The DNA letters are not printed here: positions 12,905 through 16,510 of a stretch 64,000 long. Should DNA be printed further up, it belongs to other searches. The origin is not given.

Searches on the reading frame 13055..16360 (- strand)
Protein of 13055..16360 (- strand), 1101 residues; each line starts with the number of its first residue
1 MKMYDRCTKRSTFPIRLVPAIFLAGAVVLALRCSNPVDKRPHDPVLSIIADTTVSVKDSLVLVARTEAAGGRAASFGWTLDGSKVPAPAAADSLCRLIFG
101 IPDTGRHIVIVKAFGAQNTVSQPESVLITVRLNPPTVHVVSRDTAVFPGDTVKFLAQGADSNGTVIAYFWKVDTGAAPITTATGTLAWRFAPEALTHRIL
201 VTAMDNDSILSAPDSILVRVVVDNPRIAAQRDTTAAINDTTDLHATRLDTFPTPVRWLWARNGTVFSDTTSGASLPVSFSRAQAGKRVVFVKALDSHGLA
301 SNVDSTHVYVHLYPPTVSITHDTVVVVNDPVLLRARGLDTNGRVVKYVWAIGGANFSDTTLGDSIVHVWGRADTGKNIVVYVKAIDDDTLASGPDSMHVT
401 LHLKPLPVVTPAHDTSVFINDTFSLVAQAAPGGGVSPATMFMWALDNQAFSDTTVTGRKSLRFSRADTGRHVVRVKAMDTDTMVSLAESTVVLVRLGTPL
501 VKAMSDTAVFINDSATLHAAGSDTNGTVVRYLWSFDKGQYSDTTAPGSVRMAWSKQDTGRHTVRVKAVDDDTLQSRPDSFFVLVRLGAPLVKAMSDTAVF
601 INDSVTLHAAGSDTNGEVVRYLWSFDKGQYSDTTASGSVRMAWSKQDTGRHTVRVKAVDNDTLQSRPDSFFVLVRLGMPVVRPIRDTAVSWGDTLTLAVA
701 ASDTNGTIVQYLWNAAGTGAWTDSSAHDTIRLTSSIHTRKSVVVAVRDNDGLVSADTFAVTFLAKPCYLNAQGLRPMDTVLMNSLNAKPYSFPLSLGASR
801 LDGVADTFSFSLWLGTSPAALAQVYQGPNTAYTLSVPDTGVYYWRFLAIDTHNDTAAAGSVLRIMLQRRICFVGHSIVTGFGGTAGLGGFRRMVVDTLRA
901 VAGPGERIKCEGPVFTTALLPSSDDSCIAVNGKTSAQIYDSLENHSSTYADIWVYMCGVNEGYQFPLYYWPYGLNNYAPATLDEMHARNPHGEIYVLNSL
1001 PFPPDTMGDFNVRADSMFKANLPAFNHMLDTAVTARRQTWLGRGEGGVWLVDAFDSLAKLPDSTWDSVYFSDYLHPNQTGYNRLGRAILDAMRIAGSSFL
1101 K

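Call 16: search_protein_families(library=pfam, proteins=[window:13055-16360:-])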
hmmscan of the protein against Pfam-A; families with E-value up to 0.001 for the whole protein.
window:13055-16360:- (1101 aa): 5 families
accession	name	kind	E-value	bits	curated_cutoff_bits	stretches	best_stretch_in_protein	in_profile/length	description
PF00801.26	PKD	-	6.9e-16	58.5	23.5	2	594-661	6-69/80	PKD domain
PF18911.6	PKD_4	-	3.2e-12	46.8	27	0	588-664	3-75/85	PKD domain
PF22352.2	K319L-like_PKD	-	5.9e-11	42.7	27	1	595-665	3-76/84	K319L-like, PKD domain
PF13472.12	Lipase_GDSL_2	-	8.4e-06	26.8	32.9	1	872-1082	1-177/178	GDSL-like Lipase/Acylhydrolase family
PF22091.2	DUF6941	-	2.4e-05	25.1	27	0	639-664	41-66/125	Family of unknown function (DUF6941)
